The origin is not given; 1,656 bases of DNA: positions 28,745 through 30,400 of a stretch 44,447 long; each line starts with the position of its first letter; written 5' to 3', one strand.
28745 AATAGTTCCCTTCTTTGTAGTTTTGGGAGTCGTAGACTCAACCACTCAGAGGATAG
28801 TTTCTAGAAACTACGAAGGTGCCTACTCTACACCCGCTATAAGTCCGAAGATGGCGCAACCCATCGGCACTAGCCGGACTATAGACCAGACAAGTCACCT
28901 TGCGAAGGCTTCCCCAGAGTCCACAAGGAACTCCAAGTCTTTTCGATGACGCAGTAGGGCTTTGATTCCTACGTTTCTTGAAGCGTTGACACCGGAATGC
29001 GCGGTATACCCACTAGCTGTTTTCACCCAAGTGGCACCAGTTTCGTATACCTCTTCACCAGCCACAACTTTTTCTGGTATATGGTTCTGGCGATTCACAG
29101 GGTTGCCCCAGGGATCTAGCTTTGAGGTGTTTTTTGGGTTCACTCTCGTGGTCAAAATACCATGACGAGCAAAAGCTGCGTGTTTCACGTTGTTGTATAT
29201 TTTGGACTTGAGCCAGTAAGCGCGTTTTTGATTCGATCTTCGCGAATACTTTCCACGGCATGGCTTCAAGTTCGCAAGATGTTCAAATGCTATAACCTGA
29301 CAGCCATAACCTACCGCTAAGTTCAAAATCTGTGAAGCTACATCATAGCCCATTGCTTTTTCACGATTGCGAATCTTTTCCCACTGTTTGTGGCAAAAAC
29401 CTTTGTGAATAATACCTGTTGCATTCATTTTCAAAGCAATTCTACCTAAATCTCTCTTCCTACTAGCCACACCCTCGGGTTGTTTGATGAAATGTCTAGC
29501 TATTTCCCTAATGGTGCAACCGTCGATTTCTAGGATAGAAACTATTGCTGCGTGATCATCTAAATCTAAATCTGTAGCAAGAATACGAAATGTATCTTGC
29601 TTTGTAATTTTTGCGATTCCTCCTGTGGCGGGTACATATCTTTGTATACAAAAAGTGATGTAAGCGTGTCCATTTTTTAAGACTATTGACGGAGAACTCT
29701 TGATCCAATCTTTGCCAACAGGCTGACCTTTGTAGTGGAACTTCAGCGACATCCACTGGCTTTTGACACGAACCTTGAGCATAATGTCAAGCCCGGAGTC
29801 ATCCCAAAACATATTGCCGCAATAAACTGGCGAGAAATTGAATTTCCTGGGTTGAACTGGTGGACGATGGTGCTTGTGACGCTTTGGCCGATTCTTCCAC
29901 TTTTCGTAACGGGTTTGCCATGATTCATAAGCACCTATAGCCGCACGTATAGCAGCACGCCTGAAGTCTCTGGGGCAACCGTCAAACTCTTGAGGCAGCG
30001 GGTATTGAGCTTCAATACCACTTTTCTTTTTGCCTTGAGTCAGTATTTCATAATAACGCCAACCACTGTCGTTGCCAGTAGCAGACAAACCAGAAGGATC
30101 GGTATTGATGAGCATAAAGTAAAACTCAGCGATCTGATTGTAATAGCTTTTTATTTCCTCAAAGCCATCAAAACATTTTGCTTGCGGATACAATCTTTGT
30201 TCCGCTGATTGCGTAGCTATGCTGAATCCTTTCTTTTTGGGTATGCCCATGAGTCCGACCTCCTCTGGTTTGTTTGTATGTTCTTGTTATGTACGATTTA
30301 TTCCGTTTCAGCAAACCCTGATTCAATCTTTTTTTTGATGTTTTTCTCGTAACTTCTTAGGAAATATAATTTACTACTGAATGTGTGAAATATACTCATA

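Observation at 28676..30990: IS607-like element with both enzymes apparently disarmed but both ORFs intact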

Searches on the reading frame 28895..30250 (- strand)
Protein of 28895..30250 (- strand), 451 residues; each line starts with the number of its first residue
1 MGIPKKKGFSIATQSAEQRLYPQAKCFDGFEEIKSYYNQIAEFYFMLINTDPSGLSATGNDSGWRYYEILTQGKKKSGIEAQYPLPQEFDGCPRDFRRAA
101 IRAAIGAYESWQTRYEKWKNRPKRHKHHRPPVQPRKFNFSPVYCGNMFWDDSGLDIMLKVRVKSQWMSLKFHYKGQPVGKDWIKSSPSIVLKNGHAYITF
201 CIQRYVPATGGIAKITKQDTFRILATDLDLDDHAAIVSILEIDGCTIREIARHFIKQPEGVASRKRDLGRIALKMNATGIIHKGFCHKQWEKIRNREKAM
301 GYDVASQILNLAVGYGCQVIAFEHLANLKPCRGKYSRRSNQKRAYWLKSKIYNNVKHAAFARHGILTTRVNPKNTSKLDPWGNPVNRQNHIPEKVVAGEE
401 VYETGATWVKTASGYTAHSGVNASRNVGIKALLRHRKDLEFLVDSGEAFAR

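Call 3: search_protein_families(library=pfam, proteins=[window:28895-30250:-], max_evalue=0.1)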
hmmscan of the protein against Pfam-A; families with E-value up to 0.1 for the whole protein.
window:28895-30250:- (451 aa): 1 family
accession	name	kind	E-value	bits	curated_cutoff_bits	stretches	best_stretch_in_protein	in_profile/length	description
PF07282.18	Cas12f1-like_TNB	-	0.0028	18.2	26.3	1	361-427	13-60/60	Cas12f1-like, TNB domain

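Call 4: search_protein_families(library=ncbifam, proteins=[window:28895-30250:-], max_evalue=0.1)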
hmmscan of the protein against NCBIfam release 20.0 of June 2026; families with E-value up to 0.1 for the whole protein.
window:28895-30250:- (451 aa): 3 families
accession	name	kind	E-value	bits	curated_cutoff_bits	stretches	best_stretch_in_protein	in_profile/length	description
NF040570.1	guided_TnpB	subfamily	2.1e-12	47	100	1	90-427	67-386/389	RNA-guided endonuclease TnpB family protein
NF049972.1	CRISPR_Cas12f2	exception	2.7e-05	23.1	450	1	216-377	321-474/524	type V CRISPR-associated effector Cas12f2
TIGR01766.2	TIGR01766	domain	0.00077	19.9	32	1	302-376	10-82/82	IS200/IS605 family accessory protein TnpB-related protein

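Call 7: find_homologous_proteins(query=window:28895-30250:-)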
Query window:28895-30250:- (451 aa): 214 proteins with E <= 0.001 among 2955 candidates; the best 120 are listed.
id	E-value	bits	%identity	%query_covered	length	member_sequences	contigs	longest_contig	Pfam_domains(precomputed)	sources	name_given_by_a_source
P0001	0.0e+0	1064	100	100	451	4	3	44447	PF27142.1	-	-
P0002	4.8e-214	729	68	99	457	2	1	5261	PF27142.1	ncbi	-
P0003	4.4e-213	726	68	98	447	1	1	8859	PF27142.1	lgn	-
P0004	4.9e-211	719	66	100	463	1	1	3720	PF07282.19,PF27142.1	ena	-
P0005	6.9e-210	716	69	98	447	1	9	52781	PF27142.1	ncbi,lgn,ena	-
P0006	3.7e-184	631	60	98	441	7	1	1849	PF27142.1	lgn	-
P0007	9.5e-182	623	60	98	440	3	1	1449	PF27142.1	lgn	-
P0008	1.7e-180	619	60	99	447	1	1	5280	PF27142.1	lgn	-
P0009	4.4e-174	598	59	98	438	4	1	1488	PF27142.1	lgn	-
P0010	4.0e-169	581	57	99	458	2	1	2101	PF07282.19,PF27142.1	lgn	-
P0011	2.8e-160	552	54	99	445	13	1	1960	PF27142.1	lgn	-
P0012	9.3e-158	544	55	98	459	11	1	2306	PF27142.1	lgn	-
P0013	1.2e-153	530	54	100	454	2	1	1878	PF27142.1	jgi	-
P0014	5.3e-153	528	54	98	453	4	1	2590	PF27142.1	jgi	-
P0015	2.5e-152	526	55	98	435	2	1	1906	PF27142.1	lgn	-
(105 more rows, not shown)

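Call 11: search_solved_structures(query=A1, max_evalue=1, show_alignments=3)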
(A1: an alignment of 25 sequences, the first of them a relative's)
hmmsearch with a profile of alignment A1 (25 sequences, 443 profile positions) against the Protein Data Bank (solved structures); distinct sequences matched with E-value up to 1: 10.
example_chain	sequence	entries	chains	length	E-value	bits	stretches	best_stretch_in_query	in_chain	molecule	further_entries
9nzq_A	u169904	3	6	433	0.0017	20.3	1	283-430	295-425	Cas12f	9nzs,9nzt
8j1j_A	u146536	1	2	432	0.0063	18.4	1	283-426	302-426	Transposase IS605 OrfB C-terminal domain-containing protein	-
8j3r_A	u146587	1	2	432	0.011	17.6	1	283-426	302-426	Transposase IS605 OrfB C-terminal domain-containing protein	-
7wju_A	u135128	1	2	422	0.011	17.5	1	283-426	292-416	OrfB_Zn_ribbon domain-containing protein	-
8j12_A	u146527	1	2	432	0.012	17.4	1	283-426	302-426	Transposase IS605 OrfB C-terminal domain-containing protein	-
8dzj_A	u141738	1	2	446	0.013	17.4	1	283-426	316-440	OrfB_Zn_ribbon domain-containing protein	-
8hku_L10E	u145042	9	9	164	0.23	13.2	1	392-429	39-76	50S ribosomal protein L10e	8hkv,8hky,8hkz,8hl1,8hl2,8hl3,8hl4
6xmf_A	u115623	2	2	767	0.6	11.8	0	291-353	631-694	CRISPR-Cas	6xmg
8i3q_A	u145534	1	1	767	0.62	11.8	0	291-353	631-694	Cas12g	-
8i16_A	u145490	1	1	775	0.64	11.8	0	291-353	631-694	Cas12g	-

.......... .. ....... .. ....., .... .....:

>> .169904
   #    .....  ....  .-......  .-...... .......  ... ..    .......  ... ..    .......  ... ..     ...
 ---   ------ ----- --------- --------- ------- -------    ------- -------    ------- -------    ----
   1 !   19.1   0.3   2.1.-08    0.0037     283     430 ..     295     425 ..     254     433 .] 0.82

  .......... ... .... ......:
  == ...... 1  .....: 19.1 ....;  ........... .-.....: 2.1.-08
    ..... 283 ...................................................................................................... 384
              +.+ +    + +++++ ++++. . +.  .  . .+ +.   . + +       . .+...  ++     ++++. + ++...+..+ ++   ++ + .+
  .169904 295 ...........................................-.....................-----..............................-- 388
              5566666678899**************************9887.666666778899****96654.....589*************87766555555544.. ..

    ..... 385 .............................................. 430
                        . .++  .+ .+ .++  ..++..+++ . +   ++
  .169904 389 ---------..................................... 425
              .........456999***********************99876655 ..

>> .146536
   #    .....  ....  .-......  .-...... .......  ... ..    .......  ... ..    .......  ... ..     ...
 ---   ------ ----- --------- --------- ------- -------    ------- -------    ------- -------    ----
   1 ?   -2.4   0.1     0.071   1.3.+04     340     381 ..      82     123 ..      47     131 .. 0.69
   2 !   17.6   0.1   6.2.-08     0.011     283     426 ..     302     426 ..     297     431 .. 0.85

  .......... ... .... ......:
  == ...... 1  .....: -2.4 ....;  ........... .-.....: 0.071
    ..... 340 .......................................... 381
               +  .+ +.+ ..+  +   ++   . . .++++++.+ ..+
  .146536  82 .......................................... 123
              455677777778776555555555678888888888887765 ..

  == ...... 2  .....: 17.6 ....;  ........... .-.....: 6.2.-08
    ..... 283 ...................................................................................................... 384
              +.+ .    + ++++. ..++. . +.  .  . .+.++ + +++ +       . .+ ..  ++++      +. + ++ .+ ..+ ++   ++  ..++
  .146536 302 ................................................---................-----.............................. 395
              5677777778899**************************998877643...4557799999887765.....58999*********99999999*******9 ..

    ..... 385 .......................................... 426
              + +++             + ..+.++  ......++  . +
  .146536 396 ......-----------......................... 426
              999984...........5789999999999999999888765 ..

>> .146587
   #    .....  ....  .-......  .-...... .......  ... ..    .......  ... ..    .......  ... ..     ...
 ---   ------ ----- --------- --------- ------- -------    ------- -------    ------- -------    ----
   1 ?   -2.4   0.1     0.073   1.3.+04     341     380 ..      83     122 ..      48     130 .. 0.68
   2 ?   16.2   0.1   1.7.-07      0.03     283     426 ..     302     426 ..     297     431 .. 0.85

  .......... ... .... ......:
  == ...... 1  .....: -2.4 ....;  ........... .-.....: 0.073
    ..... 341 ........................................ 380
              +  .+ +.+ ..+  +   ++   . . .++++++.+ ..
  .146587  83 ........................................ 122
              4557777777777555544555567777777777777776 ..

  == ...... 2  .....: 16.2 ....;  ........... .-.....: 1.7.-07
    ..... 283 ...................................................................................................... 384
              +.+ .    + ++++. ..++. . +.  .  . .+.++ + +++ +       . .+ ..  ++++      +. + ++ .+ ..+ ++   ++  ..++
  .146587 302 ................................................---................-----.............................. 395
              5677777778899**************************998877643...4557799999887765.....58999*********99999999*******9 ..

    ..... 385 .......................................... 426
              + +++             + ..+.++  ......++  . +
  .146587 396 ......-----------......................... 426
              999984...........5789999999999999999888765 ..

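Call 13: find_related_loci(query=A1, collection=genome_contigs, flank=4000)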
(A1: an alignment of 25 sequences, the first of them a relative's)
Query A1 (451 aa) in genome_contigs; peptide patterns used: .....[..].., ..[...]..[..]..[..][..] (x = any residue, [..] = any of these).
131 stretches matched a pattern; 86 encode a relative of the query (tblastn E <= 1e-3); the best 80 are kept; 80 distinct loci.
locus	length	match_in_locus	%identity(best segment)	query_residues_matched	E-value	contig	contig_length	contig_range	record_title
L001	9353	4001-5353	87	1-451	0e+0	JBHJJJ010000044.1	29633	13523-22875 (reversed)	MAG: Rivularia sp. (in: cyanobacteria) isolate pac_S3C3015 S3Ck141_1961613, whole genome shotgun sequence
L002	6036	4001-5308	60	1-442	0e+0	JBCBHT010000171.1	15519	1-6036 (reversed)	MAG: Cyanobacteria bacterium J06621_15 NODE_171_length_15519_cov_20.590856, whole genome shotgun sequence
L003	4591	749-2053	60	3-442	0e+0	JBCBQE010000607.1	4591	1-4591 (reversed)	MAG: Cyanobacteria bacterium J06635_10 NODE_607_length_4591_cov_9.850687, whole genome shotgun sequence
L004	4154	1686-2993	60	1-442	0e+0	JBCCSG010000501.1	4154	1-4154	MAG: Cyanobacteria bacterium P01_D01_bin.50 k141_804301_length_4154_cov_207.0837, whole genome shotgun sequence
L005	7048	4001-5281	55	1-436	6e-155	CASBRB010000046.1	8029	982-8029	MAG: uncultured cyanobacterium isolate PMM_0019 genome assembly, contig: PMM_0019_000000000046, whole genome shotgun seq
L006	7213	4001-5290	54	3-441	2e-153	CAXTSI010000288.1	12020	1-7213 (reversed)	MAG TPA_asm: uncultured bacterium isolate public_SRR14721957_metawrap_bin.4 genome assembly, contig: public_SRR14721957_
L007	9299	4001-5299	51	1-451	3e-153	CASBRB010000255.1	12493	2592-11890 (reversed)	MAG: uncultured cyanobacterium isolate PMM_0019 genome assembly, contig: PMM_0019_000000000255, whole genome shotgun seq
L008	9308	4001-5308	53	1-445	1e-151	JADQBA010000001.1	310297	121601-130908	MAG: Stigonema ocellatum SAG 48.90 = DSM 106950 isolate JP211 k141_85207, whole genome shotgun sequence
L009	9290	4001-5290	53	3-441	1e-148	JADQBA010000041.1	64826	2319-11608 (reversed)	MAG: Stigonema ocellatum SAG 48.90 = DSM 106950 isolate JP211 k141_1159, whole genome shotgun sequence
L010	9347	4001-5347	50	1-451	1e-145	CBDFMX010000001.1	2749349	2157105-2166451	MAG: Stigonema sp. isolate 9a048915-f00d-425c-bd96-d5550510256a genome assembly, contig: contig_1, whole genome shotgun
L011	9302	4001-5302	52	3-445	4e-145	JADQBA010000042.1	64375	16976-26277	MAG: Stigonema ocellatum SAG 48.90 = DSM 106950 isolate JP211 k141_25401, whole genome shotgun sequence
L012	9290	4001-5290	51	3-441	5e-143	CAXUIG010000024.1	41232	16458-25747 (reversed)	MAG TPA_asm: uncultured bacterium isolate public_SRR14722086_metawrap_bin.4 genome assembly, contig: public_SRR14722086_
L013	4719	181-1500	48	1-448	7e-145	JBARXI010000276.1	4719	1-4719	MAG: Microcoleaceae cyanobacterium isolate MFD12174_ilm_asm_bin4 k127_52539, whole genome shotgun sequence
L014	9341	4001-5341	50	1-443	1e-138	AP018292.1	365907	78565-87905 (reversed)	Calothrix sp. NIES-4105 plasmid plasmid2 DNA, complete genome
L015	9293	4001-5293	48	3-442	8e-138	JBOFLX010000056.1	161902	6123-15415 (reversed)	MAG: Waterburya sp. isolate WFFMC_MAG_329 k139_74026_flag=0_multi=23.9943_len=161902, whole genome shotgun sequence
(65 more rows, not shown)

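Call 34: predict_structure(alignment_id=A3)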
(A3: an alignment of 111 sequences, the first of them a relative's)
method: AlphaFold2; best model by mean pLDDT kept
length: 451 residues; sequences in the alignment: 111
mean_pLDDT: 91.3   pTM: 0.82
mean pLDDT of the five models: 91.3, 90.5, 90.4, 89.9, 88.7
residues with pLDDT >= 90: 347; 70-90: 70; 50-70: 33; < 50: 1
segments of 3 or more residues with pLDDT < 50: none
pLDDT, mean of each block of 10 residues (from residue 1): 86 94 95 98 98 92 94 91 96 97 97 97 94 95 96 96 97 91 95 95 92 95 95 95 96 93 86 77 72 87 96 98 72 61 80 95 95 94 96 94 94 94 97 94 68 49
secondary structure, 60 per line:
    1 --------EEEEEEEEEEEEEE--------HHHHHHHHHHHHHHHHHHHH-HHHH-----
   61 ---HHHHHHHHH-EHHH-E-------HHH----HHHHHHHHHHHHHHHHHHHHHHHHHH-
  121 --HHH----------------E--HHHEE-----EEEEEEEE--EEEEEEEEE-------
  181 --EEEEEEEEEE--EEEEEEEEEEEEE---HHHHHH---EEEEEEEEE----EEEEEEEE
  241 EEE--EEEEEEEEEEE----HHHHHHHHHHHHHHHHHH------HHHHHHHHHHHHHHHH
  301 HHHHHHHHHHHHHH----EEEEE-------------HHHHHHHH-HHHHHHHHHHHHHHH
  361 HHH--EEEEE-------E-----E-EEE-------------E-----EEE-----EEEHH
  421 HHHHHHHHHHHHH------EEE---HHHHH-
elements in order: E9-22 H31-50 H52-55 H64-72 H94-119 E155-162 E165-173 E183-192 E195-207 H211-216 E220-228 E233-243 E246-256 H261-278 H285-314 E319-323 H337-344 H346-363 E366-370 E386-388 E408-410 E416-418 H419-433 E440-442 H446-450

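Call 35: search_protein_representatives(alignment_id=A1)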
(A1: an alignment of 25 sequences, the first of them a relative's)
Query: 25 sequences, 443 profile positions. Proteins with E-value up to 0.001 (for the whole library): 733; up to 1e-10: 350; up to 1e-30: 61. The best 150 are listed.
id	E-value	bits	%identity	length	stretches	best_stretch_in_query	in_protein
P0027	2.9e-203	691.8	-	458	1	1-438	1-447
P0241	3.9e-128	444.3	-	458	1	1-430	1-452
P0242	7.9e-122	423.5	-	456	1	1-434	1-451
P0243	3.3e-111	388.4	-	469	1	1-435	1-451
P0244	3.4e-99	348.9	-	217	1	1-205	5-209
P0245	2.9e-95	335.9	-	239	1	205-438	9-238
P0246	4.6e-93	328.7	-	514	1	15-427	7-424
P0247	8.4e-93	327.8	-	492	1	5-436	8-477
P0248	3.8e-92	325.6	-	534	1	12-431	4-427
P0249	2.3e-87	309.9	-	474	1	14-434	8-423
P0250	1.7e-85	303.7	-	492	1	1-431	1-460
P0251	2.4e-82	293.4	-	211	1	63-252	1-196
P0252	1.2e-81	291.0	-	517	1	12-428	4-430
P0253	1.7e-81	290.6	-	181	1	267-437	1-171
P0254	1.1e-79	284.5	-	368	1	115-432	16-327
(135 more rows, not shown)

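Call 38: fold_search(model_id=the predicted structure, library=pdb)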
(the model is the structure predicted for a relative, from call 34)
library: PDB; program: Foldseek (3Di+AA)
matches with E <= 10: 782; with E <= 0.001: 66
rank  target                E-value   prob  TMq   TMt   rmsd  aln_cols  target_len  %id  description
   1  8j3r_A                7.1e-14  1.00  0.53  0.56   9.4       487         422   15  Cryo-EM structure of the AsCas12f-HKRA-sgRNAS3-5v7-target DNA (released 2023-09-27)
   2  8j3r_B                8.8e-14  1.00  0.29  0.34  17.0       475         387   16  Cryo-EM structure of the AsCas12f-HKRA-sgRNAS3-5v7-target DNA (released 2023-09-27)
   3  8j12_A                3.7e-13  1.00  0.51  0.53  10.0       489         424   14  Cryo-EM structure of the AsCas12f-sgRNA-target DNA ternary complex (released 2023-09-27)
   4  8j1j_A                4.7e-13  1.00  0.51  0.54   9.6       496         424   15  Cryo-EM structure of the AsCas12f-YHAM-sgRNAS3-5v7-target DNA (released 2023-09-27)
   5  8dzj_A                9.1e-13  1.00  0.51  0.55   9.4       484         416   13  Cryo-EM structure of Acidibacillus sulfuroxidans Cas12f in complex with sgRNA and target DNA (released 2023-07-12)
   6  9nzq_A                1.1e-12  1.00  0.54  0.57   8.3       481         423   15  Cryo-EM structure of OsCas12f-gRNA-DNA ternary complex. State II (released 2026-04-08)
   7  7wju_A                3.1e-12  1.00  0.51  0.55   9.3       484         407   14  Cryo-EM structure of the AsCas12f1-sgRNAv1-dsDNA ternary complex (released 2023-01-18)
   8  8iaz_A                3.9e-12  1.00  0.46  0.52   8.8       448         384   13  Cryo-EM structure of the ISFba1 TnpB-reRNA-dsDNA complex (released 2024-04-17)
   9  8j12_B                4.1e-12  1.00  0.30  0.35  17.5       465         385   14  Cryo-EM structure of the AsCas12f-sgRNA-target DNA ternary complex (released 2023-09-27)
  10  9nzs_A                5.4e-12  1.00  0.55  0.59   7.8       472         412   15  Cryo-EM structure of OsCas12f-gRNA-DNA ternary complex. State III (released 2026-04-08)
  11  8j1j_B                1.1e-11  1.00  0.29  0.33  17.9       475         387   14  Cryo-EM structure of the AsCas12f-YHAM-sgRNAS3-5v7-target DNA (released 2023-09-27)
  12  8i3q_A                1.4e-11  1.00  0.49  0.39  10.0       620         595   14  Cryo-EM structure of Cas12g-sgRNA binary complex (released 2023-09-06)
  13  9i8y_A                2.3e-11  1.00  0.49  0.53   8.7       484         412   14  SpCas12Cas12f1 in complex with sgRNA and cognate DNA (released 2025-07-23)
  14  8xca_A                4.7e-11  1.00  0.58  0.42   9.3       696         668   10  Cryo-EM structure of Cas12o1, crRNA and target DNA complex (released 2024-12-11)
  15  9nzr_A                8.7e-11  1.00  0.47  0.47  10.6       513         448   12  Structure of Al3Cas12f State II (released 2026-04-08)
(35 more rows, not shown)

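Call 74: find_homologous_proteins(query=P0250, max_evalue=1e-20)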
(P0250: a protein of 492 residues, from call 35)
Query P0250 (492 aa): 86 proteins with E <= 1e-20 among 5804 candidates.
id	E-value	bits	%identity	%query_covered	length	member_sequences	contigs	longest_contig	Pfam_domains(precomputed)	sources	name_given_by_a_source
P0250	0.0e+0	1113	100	100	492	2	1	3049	PF27142.1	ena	-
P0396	4.0e-278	941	85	100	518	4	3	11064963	PF27142.1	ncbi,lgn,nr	ncbi:hypothetical protein NIES4071_53270 [Calothrix sp. NIES-4071]|nr:hypothetical protein NIES4071_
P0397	5.0e-277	937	84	100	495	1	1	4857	PF27142.1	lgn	-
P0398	5.1e-223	759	70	100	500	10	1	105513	PF27142.1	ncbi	ncbi:hypothetical protein NUACC26_065220 [Scytonema sp. NUACC26]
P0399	3.0e-216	737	69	99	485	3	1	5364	PF27142.1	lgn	-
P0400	3.2e-214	730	68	99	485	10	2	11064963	PF27142.1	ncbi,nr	ncbi:hypothetical protein NIES4071_83920 [Calothrix sp. NIES-4071]|nr:hypothetical protein NIES4071_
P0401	7.7e-213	726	68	99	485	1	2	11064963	PF27142.1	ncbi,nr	ncbi:hypothetical protein NIES4071_57500 [Calothrix sp. NIES-4071]|nr:hypothetical protein NIES4071_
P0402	1.0e-209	715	67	100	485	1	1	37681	PF27142.1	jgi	jgi:IS605 OrfB family transposase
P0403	1.3e-193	662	62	96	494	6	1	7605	PF27142.1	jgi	jgi:IS605 OrfB family transposase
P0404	2.2e-193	661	62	100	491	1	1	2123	PF27142.1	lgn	-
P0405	5.6e-188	644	60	100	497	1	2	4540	PF27142.1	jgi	jgi:IS605 OrfB family transposase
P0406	2.7e-187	641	61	100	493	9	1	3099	PF27142.1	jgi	jgi:IS605 OrfB family transposase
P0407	6.1e-186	637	60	100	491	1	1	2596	PF27142.1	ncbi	-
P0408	6.9e-186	637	60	100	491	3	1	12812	PF27142.1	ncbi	-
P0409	8.1e-186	636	60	100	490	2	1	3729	PF27142.1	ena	-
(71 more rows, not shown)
